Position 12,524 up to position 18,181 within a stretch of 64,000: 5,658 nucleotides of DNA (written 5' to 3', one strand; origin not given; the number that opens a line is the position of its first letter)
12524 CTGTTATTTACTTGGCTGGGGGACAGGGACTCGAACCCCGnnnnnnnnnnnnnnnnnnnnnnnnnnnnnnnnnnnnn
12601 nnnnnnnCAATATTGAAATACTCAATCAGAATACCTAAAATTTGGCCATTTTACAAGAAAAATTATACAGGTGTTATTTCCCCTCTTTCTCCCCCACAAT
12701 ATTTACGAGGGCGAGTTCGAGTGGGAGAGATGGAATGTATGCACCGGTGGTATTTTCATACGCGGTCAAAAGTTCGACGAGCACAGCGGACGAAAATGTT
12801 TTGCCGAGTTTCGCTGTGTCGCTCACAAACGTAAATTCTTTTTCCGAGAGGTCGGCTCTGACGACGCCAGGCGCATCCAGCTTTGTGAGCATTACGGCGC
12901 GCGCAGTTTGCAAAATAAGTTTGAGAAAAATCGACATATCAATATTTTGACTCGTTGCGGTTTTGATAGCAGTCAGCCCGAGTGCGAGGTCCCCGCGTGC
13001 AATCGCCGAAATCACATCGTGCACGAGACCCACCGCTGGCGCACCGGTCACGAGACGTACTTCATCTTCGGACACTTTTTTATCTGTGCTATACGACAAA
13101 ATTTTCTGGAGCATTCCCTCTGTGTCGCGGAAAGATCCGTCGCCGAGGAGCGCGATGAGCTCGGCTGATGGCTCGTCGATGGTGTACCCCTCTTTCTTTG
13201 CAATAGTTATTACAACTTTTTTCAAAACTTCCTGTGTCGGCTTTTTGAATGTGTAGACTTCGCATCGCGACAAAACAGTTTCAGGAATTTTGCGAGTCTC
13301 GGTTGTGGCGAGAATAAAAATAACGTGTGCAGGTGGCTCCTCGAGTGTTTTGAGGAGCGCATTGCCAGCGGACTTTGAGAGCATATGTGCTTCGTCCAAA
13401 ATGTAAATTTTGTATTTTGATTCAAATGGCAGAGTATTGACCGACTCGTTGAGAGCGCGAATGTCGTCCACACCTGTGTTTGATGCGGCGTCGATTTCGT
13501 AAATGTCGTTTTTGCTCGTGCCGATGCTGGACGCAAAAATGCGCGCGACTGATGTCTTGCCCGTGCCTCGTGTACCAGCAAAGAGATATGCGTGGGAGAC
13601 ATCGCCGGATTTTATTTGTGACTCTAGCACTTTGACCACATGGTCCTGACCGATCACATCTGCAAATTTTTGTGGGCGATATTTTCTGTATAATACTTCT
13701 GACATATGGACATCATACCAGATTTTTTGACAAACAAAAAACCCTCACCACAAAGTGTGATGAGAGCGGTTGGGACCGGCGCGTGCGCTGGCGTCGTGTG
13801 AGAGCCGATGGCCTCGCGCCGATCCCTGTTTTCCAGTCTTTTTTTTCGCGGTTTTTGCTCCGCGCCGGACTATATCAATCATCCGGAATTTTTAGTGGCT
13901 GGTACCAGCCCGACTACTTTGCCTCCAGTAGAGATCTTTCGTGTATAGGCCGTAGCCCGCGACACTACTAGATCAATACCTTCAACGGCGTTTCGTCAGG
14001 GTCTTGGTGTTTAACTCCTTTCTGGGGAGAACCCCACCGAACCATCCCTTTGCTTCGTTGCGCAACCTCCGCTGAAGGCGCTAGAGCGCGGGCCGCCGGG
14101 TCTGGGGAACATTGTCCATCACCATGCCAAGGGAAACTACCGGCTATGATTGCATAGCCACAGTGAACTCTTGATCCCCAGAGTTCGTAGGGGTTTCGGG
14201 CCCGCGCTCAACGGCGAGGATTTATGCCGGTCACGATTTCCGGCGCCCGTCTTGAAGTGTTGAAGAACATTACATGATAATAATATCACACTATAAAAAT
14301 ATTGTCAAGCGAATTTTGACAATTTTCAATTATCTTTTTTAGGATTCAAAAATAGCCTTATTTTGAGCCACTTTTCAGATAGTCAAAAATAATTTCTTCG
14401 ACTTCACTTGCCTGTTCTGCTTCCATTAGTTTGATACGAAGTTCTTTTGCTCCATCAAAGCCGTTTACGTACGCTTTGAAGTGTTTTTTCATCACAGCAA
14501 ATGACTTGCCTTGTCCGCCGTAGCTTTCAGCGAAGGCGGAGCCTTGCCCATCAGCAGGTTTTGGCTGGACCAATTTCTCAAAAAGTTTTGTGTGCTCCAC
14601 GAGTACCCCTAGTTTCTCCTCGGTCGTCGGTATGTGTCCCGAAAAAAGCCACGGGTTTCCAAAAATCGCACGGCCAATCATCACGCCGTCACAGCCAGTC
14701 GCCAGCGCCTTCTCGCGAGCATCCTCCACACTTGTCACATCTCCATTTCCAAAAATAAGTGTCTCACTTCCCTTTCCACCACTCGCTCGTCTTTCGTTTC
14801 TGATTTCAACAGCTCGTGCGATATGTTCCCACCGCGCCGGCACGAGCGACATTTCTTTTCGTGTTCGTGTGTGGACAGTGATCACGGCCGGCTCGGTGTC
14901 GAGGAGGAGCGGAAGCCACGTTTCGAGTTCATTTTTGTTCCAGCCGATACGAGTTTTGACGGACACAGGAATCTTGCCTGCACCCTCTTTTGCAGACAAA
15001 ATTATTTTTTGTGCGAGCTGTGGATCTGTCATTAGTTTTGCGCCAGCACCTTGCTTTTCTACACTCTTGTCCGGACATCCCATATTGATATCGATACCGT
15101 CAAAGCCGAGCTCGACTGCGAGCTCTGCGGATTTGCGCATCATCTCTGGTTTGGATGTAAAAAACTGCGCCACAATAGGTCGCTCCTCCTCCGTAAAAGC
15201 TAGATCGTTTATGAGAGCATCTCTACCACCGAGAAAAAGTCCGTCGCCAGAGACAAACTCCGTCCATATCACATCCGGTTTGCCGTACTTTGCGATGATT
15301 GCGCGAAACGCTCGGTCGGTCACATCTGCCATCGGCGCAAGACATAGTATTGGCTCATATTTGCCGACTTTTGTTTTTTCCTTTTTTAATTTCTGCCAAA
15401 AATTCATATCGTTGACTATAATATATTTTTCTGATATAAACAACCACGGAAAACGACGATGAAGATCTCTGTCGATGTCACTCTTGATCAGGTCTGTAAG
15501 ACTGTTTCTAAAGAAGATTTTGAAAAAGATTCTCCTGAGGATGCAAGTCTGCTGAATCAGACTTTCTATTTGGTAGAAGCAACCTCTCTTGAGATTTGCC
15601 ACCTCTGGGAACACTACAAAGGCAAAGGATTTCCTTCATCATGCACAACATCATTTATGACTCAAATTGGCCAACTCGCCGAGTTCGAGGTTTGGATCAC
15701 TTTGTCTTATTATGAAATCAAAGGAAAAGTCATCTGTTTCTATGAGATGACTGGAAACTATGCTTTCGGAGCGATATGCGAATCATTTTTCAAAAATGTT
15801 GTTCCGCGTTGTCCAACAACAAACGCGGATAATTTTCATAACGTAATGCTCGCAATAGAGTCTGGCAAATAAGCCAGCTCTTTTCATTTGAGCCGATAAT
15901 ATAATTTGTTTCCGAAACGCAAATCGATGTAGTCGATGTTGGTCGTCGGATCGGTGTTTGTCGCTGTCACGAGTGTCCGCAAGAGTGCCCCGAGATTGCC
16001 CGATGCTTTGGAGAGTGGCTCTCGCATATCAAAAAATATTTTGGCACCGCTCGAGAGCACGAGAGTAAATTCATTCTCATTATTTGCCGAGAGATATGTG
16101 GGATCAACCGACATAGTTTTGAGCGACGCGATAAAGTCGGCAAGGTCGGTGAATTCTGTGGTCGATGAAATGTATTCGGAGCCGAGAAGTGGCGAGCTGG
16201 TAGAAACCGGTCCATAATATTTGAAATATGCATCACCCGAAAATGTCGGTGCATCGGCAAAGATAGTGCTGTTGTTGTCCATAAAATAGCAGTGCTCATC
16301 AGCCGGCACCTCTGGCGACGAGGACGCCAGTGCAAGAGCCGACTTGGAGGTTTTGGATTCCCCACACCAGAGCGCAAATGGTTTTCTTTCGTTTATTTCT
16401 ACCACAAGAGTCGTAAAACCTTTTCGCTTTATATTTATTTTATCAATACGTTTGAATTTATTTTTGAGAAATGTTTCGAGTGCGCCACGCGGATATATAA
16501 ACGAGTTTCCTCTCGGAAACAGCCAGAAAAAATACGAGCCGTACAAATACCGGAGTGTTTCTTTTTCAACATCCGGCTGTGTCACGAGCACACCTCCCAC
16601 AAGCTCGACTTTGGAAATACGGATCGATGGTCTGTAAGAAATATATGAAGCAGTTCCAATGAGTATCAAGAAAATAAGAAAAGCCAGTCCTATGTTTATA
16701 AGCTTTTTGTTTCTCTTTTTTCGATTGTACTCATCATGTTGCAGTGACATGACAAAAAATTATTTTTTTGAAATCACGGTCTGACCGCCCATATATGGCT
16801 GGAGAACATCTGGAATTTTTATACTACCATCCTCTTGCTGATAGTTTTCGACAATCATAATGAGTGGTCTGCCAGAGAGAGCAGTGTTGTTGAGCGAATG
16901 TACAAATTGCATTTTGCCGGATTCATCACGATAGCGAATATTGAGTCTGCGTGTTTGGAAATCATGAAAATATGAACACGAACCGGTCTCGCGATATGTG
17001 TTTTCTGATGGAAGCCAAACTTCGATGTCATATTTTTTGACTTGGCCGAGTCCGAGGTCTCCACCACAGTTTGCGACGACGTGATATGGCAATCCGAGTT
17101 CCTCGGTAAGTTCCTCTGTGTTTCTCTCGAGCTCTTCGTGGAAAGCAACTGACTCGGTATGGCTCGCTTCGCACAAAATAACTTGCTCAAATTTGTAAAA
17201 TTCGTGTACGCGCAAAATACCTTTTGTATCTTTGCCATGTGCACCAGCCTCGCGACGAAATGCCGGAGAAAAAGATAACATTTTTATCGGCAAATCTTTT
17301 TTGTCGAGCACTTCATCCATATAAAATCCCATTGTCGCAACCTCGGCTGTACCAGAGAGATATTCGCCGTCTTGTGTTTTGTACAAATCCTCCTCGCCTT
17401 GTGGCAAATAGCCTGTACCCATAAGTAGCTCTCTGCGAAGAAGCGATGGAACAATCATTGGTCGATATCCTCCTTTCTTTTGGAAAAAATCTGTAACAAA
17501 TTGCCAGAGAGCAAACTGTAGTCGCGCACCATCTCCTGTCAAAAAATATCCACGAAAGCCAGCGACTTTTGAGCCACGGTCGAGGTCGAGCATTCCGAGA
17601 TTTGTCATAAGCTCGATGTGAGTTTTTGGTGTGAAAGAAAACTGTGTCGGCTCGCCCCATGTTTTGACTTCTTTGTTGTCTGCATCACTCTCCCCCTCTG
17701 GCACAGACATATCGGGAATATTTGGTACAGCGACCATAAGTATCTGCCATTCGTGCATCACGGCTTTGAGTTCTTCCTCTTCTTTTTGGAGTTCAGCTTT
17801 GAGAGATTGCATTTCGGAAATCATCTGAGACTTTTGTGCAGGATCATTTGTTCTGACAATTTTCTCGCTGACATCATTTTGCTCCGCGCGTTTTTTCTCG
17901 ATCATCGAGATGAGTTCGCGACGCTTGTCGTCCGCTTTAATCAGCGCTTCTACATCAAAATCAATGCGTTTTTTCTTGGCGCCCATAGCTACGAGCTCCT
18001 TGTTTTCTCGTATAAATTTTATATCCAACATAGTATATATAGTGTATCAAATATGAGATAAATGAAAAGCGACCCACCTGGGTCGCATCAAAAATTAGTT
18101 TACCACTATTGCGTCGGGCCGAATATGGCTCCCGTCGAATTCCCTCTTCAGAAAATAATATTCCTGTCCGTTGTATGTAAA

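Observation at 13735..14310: ~540-nt GC-rich structured non-coding transcription unit upstream of dnaX, with consensus promoter and terminator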

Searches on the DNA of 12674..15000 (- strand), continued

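Call 84: search_rna_families(sources=[L063, L064, L065, L066, L067, L068, L069, L070, L071, L072, L073, L074, L075, L076, L077, L078, L079, L080], threshold=gathering)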
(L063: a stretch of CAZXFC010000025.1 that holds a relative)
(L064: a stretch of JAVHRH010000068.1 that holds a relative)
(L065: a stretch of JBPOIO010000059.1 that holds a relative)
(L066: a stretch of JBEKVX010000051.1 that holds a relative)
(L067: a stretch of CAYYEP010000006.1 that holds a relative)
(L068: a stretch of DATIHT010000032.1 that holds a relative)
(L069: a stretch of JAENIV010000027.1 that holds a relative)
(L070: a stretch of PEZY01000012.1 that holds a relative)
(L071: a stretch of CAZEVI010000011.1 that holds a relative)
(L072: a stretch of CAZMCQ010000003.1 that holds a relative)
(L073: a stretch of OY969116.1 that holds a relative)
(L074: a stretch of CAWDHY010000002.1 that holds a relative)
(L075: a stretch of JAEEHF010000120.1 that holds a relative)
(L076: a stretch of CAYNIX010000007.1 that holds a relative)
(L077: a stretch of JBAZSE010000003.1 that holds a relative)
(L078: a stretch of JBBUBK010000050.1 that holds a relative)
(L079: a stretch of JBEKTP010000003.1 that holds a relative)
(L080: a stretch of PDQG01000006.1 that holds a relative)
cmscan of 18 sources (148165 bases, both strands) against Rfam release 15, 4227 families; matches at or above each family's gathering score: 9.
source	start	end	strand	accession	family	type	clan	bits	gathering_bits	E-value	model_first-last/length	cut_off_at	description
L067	5182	5252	+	RF00005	tRNA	Gene; tRNA;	CL00001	67.4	29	3.8e-12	1-71/71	no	tRNA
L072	6940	7011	+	RF00005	tRNA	Gene; tRNA;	CL00001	66.7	29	6e-12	1-71/71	no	tRNA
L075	880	953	+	RF00005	tRNA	Gene; tRNA;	CL00001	66.6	29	6.2e-12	1-71/71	no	tRNA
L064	5099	5170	+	RF00005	tRNA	Gene; tRNA;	CL00001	62.8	29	6.9e-11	1-71/71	no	tRNA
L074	6395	6465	+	RF00005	tRNA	Gene; tRNA;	CL00001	61.8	29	1.3e-10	1-71/71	no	tRNA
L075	3800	3894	+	RF00169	Bacteria_small_SRP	Gene;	CL00003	57.8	40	1.1e-09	1-97/97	no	Bacterial small signal recognition particle RNA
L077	7410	7480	+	RF00005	tRNA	Gene; tRNA;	CL00001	55.3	29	7.9e-09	1-71/71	no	tRNA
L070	6257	6327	+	RF00005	tRNA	Gene; tRNA;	CL00001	54.5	29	1.3e-08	1-71/71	no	tRNA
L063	6453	6523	+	RF00005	tRNA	Gene; tRNA;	CL00001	49.4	29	3.3e-07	1-71/71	no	tRNA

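Call 89: build_rna_model(alignment_id=A5, structure=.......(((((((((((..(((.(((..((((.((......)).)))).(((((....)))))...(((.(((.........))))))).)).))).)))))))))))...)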
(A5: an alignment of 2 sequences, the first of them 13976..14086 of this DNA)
Model R3 built from alignment A5 (2 sequences, 112 columns); structure: as given.
model positions 112; base pairs 34; branch points 2; effective number of sequences 0.63; information 0.59 bits per position. Calibrated on 0.2 Mb of random sequence (short: E-values are rough).
structure used (alignment columns):
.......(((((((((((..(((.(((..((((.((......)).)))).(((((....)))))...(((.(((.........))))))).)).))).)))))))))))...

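Call 90: search_with_rna_model(model_id=R3, sources=[L001, L002, L003, L004, L005, L006, L007, L008, L009, L010, L011, L012, L013, L014, L015, L016, L017, L018, L019, L020, L021, L022, L023, L024, L025, L026, L027, L028, L029, L030, L031, L032, L033, L034, L035, L036, L037, L038, L039, L040, L041, L042, L043, L044, L045, L046, L047, L048, L049, L050, L051, L052, L053, L054, L055, L056, L057, L058, L059, L060, L061, L062, L081, L082, L083, L085, L088, L089, L090, L091, L092, L093, L094, L095, L096, L097, L098, L099, L100, L101, L102, L103, L104, L105, L106, L107, L108, L109, L110, L112, L114, L116, L117, L118, L119, L120, L122, L123, L168, L169], max_evalue=10, show_alignments=3)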
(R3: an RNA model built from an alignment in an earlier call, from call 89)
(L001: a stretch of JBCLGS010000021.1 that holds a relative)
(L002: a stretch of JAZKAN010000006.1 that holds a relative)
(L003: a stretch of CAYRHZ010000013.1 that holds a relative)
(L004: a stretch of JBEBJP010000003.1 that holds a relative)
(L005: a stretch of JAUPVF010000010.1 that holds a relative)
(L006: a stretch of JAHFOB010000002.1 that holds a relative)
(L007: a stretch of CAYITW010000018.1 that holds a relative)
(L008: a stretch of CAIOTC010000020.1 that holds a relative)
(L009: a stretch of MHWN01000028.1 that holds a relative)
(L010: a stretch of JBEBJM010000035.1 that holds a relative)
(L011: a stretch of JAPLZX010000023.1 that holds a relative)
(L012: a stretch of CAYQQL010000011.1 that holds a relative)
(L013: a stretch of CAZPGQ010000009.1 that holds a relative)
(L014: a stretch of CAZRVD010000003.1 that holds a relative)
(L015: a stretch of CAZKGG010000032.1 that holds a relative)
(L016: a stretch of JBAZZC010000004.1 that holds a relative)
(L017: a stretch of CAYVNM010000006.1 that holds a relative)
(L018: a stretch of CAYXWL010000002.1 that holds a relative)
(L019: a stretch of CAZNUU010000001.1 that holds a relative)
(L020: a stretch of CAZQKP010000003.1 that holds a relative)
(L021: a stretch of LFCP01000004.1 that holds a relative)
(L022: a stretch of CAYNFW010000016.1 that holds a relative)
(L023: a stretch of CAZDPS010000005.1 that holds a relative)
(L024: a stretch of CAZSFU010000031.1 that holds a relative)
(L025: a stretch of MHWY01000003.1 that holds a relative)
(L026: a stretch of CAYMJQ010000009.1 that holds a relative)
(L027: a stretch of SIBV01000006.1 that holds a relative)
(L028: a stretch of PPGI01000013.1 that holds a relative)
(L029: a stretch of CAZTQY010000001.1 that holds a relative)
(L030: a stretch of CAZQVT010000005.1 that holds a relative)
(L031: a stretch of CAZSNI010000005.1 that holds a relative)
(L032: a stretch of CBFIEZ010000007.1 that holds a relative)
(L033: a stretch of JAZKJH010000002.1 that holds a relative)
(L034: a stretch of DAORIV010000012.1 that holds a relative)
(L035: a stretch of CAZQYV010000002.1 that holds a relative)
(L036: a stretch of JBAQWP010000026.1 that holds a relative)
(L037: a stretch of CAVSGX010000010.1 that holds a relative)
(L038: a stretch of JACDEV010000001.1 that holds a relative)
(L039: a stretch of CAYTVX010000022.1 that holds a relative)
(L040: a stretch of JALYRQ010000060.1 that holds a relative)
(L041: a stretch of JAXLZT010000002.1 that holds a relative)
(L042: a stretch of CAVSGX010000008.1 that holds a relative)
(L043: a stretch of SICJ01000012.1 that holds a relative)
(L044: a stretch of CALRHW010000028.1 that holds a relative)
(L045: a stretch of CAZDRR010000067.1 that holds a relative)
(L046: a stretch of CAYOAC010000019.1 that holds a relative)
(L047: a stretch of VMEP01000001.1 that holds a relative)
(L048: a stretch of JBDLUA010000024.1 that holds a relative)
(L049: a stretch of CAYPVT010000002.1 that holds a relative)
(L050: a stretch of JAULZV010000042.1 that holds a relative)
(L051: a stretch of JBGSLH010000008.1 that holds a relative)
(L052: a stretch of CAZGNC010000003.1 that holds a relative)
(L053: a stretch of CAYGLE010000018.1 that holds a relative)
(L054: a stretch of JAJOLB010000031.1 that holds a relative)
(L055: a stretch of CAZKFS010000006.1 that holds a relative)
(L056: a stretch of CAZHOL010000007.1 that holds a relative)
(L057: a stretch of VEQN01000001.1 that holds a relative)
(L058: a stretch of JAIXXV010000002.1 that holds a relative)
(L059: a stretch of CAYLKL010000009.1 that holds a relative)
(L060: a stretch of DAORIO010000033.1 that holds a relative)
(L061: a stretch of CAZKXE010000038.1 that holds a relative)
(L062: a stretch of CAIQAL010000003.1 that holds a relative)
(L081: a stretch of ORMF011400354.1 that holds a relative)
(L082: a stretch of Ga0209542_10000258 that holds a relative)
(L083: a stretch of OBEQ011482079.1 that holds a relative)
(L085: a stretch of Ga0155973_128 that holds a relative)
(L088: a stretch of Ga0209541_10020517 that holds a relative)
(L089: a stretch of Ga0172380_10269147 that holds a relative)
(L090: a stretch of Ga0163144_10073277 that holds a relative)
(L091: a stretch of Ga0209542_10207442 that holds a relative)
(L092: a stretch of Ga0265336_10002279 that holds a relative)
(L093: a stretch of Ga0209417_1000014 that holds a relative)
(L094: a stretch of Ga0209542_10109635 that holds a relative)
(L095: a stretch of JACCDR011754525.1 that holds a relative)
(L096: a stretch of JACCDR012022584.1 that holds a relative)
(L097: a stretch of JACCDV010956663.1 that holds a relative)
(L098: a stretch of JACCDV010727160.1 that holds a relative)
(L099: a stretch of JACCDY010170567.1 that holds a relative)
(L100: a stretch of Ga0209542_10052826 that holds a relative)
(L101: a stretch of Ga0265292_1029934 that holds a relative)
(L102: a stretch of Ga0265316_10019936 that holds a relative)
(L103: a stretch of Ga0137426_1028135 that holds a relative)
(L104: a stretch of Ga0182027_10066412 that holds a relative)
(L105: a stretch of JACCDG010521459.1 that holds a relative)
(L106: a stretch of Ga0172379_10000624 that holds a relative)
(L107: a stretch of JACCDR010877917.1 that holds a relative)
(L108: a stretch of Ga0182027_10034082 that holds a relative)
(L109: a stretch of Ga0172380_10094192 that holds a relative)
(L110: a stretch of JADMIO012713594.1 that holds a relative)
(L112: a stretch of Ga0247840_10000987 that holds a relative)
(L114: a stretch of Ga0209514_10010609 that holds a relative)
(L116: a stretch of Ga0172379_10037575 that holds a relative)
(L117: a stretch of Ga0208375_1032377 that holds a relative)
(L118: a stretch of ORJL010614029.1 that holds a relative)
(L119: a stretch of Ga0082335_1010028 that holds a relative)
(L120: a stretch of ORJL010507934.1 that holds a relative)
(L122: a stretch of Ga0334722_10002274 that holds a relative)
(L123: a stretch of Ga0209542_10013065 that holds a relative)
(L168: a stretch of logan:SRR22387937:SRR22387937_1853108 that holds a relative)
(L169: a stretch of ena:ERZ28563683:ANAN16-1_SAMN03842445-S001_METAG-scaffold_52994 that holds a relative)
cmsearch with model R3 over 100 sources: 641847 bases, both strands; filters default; matches with E-value up to 10: 0.
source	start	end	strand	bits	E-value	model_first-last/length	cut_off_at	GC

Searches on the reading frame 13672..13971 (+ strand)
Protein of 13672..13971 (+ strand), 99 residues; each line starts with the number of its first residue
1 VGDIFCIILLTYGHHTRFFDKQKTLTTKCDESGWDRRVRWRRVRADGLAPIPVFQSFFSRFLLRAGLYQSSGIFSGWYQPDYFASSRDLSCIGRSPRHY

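Call 71: search_protein_families(library=pfam, proteins=[window:13672-13971:+], max_evalue=1)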
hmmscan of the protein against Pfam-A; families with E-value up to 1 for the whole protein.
window:13672-13971:+ (99 aa): 0 families

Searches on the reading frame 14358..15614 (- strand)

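Call 9: search_protein_families(library=pfam, proteins=[window:14358-15614:-])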
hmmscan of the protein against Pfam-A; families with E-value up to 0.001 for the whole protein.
window:14358-15614:- (418 aa): 1 family
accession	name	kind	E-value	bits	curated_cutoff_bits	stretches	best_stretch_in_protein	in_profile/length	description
PF01207.24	Dus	-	1.6e-59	202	20.4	1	92-407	2-300/311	Dihydrouridine synthase (Dus)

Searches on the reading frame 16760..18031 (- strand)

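Call 9: search_protein_families(library=pfam, proteins=[window:16760-18031:-])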
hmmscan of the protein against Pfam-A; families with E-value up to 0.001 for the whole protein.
window:16760-18031:- (423 aa): 2 families
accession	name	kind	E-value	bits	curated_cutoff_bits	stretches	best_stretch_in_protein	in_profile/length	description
PF00587.30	tRNA-synt_2b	-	1.6e-33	116.7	29.3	1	223-397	11-179/179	tRNA synthetase class II core domain (G, H, P, S and T)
PF02403.27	Seryl_tRNA_N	-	5.8e-20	72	28.2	1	1-106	1-108/108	Seryl-tRNA synthetase N-terminal domain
